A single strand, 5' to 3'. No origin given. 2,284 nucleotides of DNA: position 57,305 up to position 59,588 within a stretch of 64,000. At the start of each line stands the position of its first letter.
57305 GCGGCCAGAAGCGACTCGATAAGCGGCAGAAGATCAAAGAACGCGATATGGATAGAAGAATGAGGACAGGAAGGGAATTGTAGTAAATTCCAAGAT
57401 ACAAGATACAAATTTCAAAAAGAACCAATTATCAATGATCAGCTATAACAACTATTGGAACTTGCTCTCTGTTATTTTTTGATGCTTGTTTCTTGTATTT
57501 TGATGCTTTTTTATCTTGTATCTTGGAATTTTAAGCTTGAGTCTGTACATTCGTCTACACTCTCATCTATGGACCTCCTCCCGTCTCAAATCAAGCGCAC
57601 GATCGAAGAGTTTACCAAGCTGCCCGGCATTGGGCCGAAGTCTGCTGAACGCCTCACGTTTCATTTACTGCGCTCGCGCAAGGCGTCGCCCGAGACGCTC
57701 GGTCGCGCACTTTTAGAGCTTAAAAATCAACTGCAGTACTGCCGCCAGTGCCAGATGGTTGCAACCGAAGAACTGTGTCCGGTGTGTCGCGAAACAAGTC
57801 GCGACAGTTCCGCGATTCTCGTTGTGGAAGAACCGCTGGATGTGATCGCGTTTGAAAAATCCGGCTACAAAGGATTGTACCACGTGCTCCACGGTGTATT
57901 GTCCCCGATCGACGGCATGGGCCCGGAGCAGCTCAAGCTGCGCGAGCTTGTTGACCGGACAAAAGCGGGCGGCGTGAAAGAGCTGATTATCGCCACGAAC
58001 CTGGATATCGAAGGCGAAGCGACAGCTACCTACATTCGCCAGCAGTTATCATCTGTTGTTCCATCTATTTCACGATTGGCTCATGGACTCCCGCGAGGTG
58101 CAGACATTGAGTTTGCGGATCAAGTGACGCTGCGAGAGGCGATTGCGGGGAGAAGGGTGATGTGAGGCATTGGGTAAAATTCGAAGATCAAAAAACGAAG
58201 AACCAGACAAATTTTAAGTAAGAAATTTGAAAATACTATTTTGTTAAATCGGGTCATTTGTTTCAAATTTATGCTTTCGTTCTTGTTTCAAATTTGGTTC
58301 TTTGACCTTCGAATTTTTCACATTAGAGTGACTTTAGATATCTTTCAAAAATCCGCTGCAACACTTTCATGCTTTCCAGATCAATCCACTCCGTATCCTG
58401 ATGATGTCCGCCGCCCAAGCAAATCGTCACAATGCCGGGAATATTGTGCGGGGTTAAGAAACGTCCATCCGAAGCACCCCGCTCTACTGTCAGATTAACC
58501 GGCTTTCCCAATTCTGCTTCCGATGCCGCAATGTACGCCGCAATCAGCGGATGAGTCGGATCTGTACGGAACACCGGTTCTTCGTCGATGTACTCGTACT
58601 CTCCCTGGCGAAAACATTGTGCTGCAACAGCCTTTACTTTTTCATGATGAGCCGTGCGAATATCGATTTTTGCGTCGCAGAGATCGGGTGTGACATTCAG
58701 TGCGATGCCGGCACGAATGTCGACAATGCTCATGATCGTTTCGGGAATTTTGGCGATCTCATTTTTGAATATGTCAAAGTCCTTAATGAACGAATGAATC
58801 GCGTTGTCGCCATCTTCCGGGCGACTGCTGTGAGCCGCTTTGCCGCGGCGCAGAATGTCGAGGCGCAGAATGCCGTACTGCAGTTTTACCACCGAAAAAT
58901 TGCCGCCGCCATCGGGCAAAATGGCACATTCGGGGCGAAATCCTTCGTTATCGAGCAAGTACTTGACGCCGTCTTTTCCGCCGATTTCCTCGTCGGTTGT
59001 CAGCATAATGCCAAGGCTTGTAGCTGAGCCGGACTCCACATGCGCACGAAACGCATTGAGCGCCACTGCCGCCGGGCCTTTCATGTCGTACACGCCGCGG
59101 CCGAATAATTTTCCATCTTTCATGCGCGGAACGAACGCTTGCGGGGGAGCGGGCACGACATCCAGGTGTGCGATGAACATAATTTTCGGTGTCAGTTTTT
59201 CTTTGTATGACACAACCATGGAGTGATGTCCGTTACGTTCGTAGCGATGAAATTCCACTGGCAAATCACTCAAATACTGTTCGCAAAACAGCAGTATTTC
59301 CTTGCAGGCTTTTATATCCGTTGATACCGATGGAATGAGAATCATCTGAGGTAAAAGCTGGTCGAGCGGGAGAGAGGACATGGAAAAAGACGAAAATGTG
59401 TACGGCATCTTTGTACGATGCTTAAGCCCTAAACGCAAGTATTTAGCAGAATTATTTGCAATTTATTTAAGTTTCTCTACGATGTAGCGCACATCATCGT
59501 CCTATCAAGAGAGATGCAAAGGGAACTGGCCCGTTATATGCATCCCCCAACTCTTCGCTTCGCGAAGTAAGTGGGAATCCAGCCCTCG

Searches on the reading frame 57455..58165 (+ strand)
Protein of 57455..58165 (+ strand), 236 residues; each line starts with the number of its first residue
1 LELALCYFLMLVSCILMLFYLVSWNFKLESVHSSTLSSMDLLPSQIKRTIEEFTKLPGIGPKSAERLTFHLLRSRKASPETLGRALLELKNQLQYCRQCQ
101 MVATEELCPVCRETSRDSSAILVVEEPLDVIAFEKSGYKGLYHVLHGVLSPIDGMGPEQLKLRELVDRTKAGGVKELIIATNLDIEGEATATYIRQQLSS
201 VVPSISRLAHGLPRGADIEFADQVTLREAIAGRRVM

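Call 6: search_protein_families(library=pfam, proteins=[window:57455-58165:+], max_evalue=1)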
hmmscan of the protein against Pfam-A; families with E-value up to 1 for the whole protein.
window:57455-58165:+ (236 aa): 12 families
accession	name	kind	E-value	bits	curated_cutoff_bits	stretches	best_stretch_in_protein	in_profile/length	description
PF13662.12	Toprim_4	-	1.8e-23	83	25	1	120-199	2-75/85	Toprim domain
PF21176.3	RecR_HhH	-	2.6e-13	50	27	1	48-88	3-43/45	RecR, helix-hairpin-helix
PF01751.28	Toprim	-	1.4e-10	41.6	23.1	1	121-202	2-84/96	Toprim domain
PF21175.2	RecR_C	-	2.2e-06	27.4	22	1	211-234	1-24/24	RecR, C-terminal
PF00633.29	HHH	-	2.8e-06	27.3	24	1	45-66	5-26/30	Helix-hairpin-helix motif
PF02132.21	RecR_ZnF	-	1.7e-05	24.9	22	1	94-112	2-20/21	RecR, Cys4-zinc finger domain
PF14520.12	HHH_5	-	0.0006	20.7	27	1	49-70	33-54/57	Helix-hairpin-helix domain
PF14716.13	HHH_8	-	0.0029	18.4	30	1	36-68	34-65/73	Helix-hairpin-helix domain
PF11798.14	IMS_HHH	-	0.034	14.8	24.4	1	53-67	13-27/32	IMS family HHH motif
PF14616.11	Rua1_C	-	0.081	13.7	27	1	100-150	18-59/122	Transcription regulator Rua1, C-terminal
PF12773.13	DZR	-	0.17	12.5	27.3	1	89-116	8-35/45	Double zinc ribbon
PF11731.14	Cdd1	-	0.24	12.1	25.5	1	48-68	3-23/86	Pathogenicity locus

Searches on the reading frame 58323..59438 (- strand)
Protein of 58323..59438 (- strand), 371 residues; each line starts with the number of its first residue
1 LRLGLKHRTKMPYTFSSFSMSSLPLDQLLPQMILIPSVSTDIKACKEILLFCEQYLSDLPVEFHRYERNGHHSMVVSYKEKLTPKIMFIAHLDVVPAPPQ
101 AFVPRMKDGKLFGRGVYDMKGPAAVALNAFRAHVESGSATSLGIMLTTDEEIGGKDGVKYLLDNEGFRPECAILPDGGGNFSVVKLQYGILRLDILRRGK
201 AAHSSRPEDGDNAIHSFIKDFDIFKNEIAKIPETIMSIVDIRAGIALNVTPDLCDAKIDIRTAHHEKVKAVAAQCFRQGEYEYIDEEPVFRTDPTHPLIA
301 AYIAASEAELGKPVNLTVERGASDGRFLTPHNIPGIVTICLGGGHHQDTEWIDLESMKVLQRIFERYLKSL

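Call 6: search_protein_families(library=pfam, proteins=[window:58323-59438:-], max_evalue=1)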
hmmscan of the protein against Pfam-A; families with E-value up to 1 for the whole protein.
window:58323-59438:- (371 aa): 3 families
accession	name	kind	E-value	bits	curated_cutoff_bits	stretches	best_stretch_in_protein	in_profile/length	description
PF01546.33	Peptidase_M20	-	1.4e-27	97.4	24.6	1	87-369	1-205/206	Peptidase family M20/M25/M40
PF07687.19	M20_dimer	-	9.9e-12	45.2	21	1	189-274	5-94/107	Peptidase dimerisation domain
PF04389.22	Peptidase_M28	-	0.01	16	21.3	1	80-161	8-76/193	Peptidase family M28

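Call 87: search_protein_families(library=ncbifam, proteins=[window:58323-59438:-], max_evalue=0.00001)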
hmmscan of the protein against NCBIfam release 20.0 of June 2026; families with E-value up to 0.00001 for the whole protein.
window:58323-59438:- (371 aa): 42 families (the best 25 are shown)
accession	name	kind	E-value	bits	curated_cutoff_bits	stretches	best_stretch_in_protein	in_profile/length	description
NF006399.0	PRK08651.1-2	equivalog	1.5e-39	136.2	381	2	25-233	6-222/405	succinyl-diaminopimelate desuccinylase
TIGR01910.1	DapE-ArgE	subfamily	1.7e-36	126.3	217.6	1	27-358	2-368/373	ArgE/DapE family deacylase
NF009557.0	PRK13009.1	equivalog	1.1e-31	110.4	284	1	27-370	7-373/377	succinyl-diaminopimelate desuccinylase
NF006400.0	PRK08651.1-3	equivalog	2.8e-28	98.8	374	1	75-219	75-226/410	succinyl-diaminopimelate desuccinylase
NF005710.0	PRK07522.1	subfamily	2.3e-27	96.2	412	1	25-277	10-281/391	acetylornithine deacetylase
TIGR01892.1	AcOrn-deacetyl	equivalog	3.5e-25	88.8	297.7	1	32-314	6-304/365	acetylornithine deacetylase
NF005602.0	PRK07338.1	equivalog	7.9e-25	87.3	357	1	71-358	82-386/409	hydrolase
TIGR01900.1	dapE-gram_pos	equivalog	2.1e-24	86.1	304.2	1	27-369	7-351/351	succinyl-diaminopimelate desuccinylase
TIGR01246.1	dapE_proteo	equivalog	3e-24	85.7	361.8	1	27-371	3-370/370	succinyl-diaminopimelate desuccinylase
NF006326.0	PRK08554.1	equivalog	6.8e-22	77.9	354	1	39-185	28-180/446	peptidase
NF006365.0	PRK08588.1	subfamily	5.7e-20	72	289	1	47-368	28-377/383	succinyl-diaminopimelate desuccinylase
NF003474.0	PRK05111.1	equivalog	7.6e-20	71.1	460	1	23-368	6-377/383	acetylornithine deacetylase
NF001747.0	PRK00466.1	equivalog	4e-19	68.6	288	1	84-362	61-333/346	N-acetyl-lysine deacetylase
NF005306.0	PRK06837.1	subfamily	1.6e-18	66.8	376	1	85-218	99-237/427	ArgE/DapE family deacylase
NF005678.0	PRK07473.1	equivalog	1.8e-18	66.7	386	1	78-368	70-372/376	M20/M25/M40 family metallo-hydrolase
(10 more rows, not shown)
